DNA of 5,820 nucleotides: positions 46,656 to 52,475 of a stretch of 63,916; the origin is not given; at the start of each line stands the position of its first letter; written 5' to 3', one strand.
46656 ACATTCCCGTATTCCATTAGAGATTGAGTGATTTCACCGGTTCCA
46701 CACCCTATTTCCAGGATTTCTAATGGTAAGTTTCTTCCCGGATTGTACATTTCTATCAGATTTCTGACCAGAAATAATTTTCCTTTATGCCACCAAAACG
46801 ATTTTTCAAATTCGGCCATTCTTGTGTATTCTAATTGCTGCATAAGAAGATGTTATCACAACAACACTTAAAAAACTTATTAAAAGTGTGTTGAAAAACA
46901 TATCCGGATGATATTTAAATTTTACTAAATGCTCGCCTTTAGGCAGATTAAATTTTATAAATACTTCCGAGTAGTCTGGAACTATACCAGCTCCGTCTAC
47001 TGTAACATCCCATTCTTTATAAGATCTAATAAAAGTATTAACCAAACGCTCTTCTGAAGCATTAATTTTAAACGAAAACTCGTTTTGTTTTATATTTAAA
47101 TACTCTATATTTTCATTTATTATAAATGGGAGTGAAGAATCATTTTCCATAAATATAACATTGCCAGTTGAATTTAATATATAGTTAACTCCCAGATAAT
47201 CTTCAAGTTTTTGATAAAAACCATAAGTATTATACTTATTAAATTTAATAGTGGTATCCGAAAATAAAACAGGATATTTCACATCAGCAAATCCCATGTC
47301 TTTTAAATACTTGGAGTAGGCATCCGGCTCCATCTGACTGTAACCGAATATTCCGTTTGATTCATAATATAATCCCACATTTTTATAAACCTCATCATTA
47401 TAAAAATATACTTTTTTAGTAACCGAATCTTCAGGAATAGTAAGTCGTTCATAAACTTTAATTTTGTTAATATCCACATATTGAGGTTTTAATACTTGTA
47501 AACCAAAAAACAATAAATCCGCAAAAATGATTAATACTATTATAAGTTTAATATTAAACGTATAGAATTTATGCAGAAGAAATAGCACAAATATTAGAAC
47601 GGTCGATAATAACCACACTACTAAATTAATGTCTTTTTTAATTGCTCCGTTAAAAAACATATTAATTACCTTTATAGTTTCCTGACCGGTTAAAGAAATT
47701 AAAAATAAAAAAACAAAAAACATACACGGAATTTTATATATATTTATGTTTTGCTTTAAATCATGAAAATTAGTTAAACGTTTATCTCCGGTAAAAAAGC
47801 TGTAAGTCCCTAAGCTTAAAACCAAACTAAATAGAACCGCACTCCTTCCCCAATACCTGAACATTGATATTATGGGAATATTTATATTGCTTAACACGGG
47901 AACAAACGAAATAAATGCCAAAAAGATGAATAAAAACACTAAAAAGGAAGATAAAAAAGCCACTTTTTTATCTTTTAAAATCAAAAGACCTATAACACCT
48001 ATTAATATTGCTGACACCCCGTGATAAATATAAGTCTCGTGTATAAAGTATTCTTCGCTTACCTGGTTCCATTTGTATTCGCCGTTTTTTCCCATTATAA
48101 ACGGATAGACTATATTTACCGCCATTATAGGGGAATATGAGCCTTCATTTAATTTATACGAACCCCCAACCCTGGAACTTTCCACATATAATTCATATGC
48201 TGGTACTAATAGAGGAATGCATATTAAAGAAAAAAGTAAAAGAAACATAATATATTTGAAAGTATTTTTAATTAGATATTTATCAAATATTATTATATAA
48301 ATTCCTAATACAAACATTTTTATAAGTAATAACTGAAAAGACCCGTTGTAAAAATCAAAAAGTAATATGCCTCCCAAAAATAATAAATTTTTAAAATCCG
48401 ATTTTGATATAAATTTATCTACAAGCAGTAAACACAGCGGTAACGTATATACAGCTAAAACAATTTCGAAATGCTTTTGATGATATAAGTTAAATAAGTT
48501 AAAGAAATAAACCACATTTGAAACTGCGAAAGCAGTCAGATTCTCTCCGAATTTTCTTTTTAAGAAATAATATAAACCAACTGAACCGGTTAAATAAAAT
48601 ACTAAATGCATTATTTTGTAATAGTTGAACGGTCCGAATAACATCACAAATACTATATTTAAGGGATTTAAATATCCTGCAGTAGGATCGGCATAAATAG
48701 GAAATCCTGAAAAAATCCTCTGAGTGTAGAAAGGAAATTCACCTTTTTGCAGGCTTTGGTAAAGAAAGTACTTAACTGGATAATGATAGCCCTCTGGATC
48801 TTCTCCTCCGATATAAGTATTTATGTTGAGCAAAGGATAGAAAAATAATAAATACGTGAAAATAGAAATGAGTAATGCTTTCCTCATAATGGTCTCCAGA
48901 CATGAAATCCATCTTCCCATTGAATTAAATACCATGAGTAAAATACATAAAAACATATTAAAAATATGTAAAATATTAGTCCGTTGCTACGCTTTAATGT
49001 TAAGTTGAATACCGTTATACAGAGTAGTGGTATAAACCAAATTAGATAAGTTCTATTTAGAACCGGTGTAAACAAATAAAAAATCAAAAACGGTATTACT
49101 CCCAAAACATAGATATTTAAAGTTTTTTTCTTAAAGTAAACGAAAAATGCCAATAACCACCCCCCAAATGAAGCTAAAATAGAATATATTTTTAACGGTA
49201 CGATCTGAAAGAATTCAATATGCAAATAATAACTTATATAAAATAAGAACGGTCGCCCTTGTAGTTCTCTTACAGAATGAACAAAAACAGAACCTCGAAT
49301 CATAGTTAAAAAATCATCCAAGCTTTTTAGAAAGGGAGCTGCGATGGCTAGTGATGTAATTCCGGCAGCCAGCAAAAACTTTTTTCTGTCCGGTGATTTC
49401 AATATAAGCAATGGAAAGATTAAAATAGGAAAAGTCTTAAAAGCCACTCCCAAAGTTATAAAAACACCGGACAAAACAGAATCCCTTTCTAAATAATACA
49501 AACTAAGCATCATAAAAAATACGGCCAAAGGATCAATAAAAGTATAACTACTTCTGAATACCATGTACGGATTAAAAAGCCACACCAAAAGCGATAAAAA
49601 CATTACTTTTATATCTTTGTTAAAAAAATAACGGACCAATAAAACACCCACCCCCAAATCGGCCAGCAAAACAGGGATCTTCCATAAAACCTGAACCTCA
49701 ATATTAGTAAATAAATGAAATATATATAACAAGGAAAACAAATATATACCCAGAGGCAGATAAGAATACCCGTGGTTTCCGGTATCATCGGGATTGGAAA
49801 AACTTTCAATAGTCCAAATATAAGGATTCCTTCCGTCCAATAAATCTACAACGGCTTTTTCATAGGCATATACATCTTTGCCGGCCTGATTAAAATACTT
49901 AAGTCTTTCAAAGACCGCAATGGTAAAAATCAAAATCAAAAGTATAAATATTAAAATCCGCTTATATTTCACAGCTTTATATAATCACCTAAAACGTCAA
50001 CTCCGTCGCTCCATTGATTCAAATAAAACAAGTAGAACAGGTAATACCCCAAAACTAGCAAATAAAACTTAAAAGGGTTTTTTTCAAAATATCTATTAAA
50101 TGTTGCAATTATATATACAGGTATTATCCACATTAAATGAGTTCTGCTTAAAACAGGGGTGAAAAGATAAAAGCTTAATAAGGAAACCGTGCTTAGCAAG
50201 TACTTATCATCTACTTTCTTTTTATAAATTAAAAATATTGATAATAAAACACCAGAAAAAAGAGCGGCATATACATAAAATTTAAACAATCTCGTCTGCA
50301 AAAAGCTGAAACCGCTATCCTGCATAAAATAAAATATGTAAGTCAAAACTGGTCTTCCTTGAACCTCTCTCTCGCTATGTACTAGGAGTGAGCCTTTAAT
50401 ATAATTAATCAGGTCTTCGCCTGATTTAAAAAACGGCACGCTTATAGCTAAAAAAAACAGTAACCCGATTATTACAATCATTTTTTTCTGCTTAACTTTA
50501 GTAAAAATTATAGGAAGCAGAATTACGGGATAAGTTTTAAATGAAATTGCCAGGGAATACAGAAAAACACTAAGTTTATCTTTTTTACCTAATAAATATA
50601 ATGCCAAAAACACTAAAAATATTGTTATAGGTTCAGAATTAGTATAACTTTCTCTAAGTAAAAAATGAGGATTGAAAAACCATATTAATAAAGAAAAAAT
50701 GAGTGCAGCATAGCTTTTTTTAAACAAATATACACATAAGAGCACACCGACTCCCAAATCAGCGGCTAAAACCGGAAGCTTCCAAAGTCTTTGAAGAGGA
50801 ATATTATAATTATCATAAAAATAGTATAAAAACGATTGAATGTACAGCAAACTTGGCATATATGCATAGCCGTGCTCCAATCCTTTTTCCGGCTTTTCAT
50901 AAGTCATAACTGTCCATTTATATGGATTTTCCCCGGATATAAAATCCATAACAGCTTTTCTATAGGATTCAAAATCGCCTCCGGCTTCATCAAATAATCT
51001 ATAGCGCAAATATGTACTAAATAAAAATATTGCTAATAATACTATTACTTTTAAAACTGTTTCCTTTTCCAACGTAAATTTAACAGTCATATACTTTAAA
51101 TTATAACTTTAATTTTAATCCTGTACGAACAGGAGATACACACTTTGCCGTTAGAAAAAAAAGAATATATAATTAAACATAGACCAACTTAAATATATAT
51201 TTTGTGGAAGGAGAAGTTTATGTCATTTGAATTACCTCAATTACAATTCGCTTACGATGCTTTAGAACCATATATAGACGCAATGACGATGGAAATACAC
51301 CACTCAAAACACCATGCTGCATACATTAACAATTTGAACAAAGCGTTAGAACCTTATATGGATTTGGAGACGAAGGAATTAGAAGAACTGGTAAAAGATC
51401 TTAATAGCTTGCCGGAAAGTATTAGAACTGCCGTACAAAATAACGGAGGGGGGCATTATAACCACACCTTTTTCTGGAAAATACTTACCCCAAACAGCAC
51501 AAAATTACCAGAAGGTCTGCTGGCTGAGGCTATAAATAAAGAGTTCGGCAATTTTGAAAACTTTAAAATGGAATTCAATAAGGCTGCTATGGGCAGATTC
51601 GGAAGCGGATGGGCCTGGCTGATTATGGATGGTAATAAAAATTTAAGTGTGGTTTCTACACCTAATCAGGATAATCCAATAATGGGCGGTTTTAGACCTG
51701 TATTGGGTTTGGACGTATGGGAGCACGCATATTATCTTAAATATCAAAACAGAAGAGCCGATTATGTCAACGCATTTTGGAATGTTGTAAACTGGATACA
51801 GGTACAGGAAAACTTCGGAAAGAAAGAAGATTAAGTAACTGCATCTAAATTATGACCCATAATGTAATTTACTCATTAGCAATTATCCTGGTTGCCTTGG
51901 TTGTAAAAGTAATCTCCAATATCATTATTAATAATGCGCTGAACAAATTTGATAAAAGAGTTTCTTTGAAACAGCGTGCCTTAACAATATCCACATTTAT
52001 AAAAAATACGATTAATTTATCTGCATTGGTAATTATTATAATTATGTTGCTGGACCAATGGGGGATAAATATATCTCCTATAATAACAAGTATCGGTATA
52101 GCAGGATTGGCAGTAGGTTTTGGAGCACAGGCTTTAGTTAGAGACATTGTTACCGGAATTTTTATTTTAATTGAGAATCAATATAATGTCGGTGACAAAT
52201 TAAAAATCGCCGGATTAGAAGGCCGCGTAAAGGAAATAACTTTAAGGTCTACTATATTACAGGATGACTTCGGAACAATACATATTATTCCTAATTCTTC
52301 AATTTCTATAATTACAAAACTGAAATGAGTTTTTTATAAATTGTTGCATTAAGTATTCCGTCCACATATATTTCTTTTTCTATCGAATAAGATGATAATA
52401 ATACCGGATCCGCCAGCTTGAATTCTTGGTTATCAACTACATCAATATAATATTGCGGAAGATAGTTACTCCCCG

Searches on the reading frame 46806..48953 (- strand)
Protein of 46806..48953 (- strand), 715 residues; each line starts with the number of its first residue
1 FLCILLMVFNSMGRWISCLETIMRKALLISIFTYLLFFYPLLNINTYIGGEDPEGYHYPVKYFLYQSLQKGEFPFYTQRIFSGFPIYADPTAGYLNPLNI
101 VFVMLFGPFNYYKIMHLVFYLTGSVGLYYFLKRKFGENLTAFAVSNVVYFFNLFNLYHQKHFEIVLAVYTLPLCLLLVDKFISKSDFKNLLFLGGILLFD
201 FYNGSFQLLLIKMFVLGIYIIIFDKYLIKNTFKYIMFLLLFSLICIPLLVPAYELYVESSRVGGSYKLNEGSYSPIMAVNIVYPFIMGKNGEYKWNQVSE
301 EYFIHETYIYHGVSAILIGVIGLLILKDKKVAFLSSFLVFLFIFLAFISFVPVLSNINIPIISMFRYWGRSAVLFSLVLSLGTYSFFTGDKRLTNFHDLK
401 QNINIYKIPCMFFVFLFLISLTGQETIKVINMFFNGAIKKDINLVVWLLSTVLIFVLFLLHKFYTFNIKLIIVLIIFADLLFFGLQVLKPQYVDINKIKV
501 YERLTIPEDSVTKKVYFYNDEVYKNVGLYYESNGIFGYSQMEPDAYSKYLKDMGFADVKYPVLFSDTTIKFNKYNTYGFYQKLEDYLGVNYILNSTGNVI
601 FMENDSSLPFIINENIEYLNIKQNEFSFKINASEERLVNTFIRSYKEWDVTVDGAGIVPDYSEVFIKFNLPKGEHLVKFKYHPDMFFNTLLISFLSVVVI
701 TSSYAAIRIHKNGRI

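Call 26: search_protein_families(library=pfam, proteins=[window:46806-48953:-], max_evalue=0.001)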
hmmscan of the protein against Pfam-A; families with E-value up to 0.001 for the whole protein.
window:46806-48953:- (715 aa): 1 family
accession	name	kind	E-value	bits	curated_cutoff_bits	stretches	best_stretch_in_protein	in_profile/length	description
PF09586.16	YfhO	-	1e-07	31.2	28.5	1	618-693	758-835/835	Bacterial membrane protein YfhO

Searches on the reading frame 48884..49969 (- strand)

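Call 26: search_protein_families(library=pfam, proteins=[window:48884-49969:-], max_evalue=0.001)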
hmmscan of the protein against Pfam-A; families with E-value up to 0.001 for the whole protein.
window:48884-49969:- (361 aa): 2 families
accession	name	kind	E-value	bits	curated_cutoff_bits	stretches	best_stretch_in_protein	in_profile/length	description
PF09594.16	GT87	-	9.4e-07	29.2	25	1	72-227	5-162/237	Glycosyltransferase family 87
PF14897.12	EpsG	-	0.00023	20.8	30.1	1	8-350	2-314/326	EpsG family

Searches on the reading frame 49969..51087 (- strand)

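Call 26: search_protein_families(library=pfam, proteins=[window:49969-51087:-], max_evalue=0.001)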
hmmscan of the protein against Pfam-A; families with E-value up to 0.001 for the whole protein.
window:49969-51087:- (372 aa): 1 family
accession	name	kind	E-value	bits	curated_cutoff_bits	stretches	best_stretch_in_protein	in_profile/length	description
PF14897.12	EpsG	-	5.9e-05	22.8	30.1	1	115-355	76-310/326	EpsG family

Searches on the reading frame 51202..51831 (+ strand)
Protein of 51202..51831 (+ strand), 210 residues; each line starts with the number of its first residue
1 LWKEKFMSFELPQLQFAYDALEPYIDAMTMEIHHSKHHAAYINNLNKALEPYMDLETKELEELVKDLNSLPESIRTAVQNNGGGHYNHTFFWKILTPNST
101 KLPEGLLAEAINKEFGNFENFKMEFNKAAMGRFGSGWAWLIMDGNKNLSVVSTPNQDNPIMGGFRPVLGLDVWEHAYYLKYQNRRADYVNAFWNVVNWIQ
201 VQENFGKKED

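Call 26: search_protein_families(library=pfam, proteins=[window:51202-51831:+], max_evalue=0.001)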
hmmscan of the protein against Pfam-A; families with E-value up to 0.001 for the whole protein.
window:51202-51831:+ (210 aa): 2 families
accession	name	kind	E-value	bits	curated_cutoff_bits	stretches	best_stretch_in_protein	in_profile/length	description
PF02777.23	Sod_Fe_C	-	1.3e-43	147.6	20.9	1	103-203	1-101/102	Iron/manganese superoxide dismutases, C-terminal domain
PF00081.27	Sod_Fe_N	-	5.3e-30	104.2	27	1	8-95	1-81/82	Iron/manganese superoxide dismutases, alpha-hairpin domain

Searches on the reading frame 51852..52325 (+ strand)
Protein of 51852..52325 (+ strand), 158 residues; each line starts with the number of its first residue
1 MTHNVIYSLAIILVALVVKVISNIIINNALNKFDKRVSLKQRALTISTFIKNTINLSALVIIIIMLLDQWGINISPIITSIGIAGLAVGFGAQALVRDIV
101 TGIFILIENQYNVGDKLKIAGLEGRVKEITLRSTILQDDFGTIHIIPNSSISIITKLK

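Call 26: search_protein_families(library=pfam, proteins=[window:51852-52325:+], max_evalue=0.001)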
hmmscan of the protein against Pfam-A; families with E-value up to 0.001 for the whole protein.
window:51852-52325:+ (158 aa): 2 families
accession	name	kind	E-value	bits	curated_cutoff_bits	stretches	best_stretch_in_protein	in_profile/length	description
PF00924.24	MS_channel_2nd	-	7.6e-17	61.6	20.2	1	95-152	2-59/68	Mechanosensitive ion channel, beta-domain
PF21088.3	MS_channel_1st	-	4.6e-09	36.5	23.1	1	54-93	3-42/42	Mechanosensitive ion channel, transmembrane helices 2/3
